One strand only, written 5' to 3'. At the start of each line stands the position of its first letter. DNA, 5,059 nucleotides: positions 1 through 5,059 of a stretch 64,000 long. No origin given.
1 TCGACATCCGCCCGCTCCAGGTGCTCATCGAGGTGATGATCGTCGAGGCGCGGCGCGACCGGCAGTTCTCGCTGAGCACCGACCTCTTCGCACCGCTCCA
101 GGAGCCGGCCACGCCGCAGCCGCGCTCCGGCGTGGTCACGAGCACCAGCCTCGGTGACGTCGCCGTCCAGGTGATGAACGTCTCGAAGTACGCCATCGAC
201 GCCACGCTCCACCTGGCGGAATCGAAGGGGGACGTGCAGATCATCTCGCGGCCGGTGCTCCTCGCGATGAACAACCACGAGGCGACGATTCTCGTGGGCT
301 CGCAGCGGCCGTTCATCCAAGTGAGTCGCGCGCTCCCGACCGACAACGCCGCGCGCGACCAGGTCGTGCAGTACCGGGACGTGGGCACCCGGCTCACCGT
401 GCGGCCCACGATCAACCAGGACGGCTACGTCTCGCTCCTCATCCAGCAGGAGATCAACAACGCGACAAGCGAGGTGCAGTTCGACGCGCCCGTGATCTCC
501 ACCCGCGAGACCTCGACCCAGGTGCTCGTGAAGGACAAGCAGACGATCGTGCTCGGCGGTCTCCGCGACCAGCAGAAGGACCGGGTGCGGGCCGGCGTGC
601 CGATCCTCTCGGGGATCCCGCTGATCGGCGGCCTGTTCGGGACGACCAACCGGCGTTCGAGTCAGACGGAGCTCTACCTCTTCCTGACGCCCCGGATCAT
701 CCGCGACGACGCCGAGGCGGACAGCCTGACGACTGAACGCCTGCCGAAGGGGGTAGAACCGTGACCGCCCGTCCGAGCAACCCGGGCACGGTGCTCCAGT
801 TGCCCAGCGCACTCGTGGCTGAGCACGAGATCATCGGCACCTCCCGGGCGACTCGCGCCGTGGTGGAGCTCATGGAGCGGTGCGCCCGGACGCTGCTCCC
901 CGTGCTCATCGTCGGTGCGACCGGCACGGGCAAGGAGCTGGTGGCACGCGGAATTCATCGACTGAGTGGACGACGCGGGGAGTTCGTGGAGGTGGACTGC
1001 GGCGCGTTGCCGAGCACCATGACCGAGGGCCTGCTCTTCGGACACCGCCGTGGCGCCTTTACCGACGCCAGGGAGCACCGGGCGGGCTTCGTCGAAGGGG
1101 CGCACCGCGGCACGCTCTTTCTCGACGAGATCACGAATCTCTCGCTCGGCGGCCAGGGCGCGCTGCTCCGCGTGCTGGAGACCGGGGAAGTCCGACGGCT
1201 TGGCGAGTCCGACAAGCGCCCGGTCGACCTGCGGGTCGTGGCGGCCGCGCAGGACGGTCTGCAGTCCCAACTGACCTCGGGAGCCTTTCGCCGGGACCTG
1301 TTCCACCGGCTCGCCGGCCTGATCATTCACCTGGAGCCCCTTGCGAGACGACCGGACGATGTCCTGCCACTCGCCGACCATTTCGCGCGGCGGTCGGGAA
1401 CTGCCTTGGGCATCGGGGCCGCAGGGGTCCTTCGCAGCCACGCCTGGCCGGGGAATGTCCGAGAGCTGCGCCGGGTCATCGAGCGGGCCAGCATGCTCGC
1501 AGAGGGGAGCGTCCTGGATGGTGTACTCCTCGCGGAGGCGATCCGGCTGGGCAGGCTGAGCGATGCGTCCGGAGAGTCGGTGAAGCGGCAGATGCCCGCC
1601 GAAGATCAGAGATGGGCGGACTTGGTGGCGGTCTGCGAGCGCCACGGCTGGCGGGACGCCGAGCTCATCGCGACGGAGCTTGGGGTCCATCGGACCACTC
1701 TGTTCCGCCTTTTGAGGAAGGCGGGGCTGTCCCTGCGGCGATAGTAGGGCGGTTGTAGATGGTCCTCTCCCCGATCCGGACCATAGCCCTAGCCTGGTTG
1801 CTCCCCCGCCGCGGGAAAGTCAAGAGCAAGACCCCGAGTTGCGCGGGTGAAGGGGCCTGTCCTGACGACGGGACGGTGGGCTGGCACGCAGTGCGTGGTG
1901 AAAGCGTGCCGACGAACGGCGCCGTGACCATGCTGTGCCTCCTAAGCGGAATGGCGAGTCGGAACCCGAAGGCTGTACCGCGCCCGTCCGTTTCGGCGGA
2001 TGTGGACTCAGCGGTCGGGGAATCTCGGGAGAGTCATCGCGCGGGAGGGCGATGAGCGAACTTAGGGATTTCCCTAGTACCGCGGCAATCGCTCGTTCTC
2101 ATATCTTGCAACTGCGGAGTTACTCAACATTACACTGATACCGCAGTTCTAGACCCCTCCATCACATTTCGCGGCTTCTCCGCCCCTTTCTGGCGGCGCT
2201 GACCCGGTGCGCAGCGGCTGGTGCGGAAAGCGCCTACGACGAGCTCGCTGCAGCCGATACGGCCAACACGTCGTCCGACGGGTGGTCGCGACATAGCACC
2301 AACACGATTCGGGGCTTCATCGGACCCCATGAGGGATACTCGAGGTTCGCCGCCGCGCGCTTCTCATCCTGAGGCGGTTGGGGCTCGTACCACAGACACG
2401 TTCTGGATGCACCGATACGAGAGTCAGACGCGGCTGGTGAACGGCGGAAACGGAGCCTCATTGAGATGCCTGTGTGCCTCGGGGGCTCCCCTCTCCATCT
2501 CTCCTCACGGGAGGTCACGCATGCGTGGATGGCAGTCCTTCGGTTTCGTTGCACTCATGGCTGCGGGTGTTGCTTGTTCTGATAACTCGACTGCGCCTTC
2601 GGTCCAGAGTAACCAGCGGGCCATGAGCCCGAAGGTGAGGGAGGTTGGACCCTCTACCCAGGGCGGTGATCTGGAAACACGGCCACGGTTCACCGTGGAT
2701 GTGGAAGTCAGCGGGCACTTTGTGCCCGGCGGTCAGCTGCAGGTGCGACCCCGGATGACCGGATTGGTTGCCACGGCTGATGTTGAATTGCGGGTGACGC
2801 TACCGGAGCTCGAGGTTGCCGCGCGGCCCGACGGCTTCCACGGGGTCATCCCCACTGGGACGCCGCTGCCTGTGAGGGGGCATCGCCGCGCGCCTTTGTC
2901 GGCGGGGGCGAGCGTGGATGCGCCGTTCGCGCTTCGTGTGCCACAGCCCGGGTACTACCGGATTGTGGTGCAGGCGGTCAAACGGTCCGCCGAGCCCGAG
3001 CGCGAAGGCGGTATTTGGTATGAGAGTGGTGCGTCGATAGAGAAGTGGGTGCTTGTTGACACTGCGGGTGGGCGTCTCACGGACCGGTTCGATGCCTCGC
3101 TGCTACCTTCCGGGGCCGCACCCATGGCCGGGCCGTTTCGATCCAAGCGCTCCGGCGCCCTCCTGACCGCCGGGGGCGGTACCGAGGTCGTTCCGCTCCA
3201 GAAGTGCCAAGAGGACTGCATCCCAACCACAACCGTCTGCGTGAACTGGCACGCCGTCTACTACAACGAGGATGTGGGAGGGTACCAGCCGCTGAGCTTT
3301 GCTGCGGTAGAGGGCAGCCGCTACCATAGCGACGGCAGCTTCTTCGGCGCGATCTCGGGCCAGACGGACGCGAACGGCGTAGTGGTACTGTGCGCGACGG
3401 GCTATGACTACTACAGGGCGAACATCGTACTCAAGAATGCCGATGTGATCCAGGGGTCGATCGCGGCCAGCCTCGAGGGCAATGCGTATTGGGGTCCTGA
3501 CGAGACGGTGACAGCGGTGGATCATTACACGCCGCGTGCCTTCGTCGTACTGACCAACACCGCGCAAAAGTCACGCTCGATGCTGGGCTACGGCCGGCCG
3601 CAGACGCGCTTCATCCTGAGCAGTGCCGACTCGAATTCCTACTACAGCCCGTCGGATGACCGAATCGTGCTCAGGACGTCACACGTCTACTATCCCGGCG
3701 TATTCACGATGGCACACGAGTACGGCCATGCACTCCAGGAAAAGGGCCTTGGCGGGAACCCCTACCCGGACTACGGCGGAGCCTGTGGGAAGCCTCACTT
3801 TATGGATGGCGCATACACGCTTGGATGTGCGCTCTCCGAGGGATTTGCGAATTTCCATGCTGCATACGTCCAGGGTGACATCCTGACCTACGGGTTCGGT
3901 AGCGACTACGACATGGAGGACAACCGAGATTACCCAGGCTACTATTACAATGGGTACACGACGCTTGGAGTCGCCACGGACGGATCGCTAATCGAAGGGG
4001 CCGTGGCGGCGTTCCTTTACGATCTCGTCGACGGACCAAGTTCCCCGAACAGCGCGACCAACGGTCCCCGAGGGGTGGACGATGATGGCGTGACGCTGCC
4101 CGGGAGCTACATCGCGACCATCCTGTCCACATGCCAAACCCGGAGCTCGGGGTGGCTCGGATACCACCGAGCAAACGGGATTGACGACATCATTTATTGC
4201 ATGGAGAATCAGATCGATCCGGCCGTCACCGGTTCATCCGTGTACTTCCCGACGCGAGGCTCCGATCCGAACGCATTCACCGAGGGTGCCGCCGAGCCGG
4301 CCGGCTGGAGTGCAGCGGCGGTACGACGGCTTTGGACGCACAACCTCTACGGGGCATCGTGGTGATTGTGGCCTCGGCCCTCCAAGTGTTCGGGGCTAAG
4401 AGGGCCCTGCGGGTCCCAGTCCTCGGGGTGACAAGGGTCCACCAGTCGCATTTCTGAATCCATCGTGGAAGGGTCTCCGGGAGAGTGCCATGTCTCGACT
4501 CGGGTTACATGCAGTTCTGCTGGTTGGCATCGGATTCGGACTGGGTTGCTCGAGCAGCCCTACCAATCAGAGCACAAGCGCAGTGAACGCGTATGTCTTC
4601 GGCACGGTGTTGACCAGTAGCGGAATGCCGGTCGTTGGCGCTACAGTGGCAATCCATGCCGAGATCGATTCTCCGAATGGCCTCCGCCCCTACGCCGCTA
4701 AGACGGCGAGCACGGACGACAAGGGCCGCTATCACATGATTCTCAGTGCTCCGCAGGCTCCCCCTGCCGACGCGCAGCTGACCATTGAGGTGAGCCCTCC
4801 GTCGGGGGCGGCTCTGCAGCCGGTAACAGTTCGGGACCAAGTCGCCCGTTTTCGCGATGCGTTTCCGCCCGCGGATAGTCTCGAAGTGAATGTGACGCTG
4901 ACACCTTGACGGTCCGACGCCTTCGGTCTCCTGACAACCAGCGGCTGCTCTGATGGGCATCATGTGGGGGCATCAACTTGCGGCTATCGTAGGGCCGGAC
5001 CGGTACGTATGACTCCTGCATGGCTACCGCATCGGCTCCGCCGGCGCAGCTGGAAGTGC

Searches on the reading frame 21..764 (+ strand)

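Call 14: search_protein_families(library=pfam, proteins=[window:21-764:+], max_evalue=0.01)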
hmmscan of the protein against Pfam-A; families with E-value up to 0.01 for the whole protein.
window:21-764:+ (247 aa): 1 family
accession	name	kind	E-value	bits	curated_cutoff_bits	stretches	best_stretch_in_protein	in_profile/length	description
PF00263.26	Secretin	-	3.6e-45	154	27.5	1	66-228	2-169/169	Bacterial type II and III secretion system protein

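Call 15: search_protein_families(library=padloc, proteins=[window:21-764:+], max_evalue=0.01)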
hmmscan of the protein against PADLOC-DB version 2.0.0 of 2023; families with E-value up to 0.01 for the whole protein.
window:21-764:+ (247 aa): 0 families

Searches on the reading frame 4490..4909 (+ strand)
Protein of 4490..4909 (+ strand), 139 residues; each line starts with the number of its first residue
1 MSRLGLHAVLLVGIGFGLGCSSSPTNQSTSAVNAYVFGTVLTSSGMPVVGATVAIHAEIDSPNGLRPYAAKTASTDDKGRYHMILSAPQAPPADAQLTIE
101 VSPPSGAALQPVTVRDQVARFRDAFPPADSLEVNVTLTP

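Call 14: search_protein_families(library=pfam, proteins=[window:4490-4909:+], max_evalue=0.01)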
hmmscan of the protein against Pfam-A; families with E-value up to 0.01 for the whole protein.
window:4490-4909:+ (139 aa): 2 families
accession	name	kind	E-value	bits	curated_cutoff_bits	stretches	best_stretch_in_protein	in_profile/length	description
PF13620.12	CarboxypepD_reg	-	2.5e-05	25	32.3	1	36-86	2-45/82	Carboxypeptidase regulatory-like domain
PF09134.16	Invasin_D3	-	0.0044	17.9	33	1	39-113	27-94/98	Invasin, domain 3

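Call 15: search_protein_families(library=padloc, proteins=[window:4490-4909:+], max_evalue=0.01)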
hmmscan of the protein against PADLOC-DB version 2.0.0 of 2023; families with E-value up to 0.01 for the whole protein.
window:4490-4909:+ (139 aa): 0 families

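Call 76: search_protein_families(library=phrogs, proteins=[window:4490-4909:+], max_evalue=0.01)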
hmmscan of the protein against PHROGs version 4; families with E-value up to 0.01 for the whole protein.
window:4490-4909:+ (139 aa): 0 families
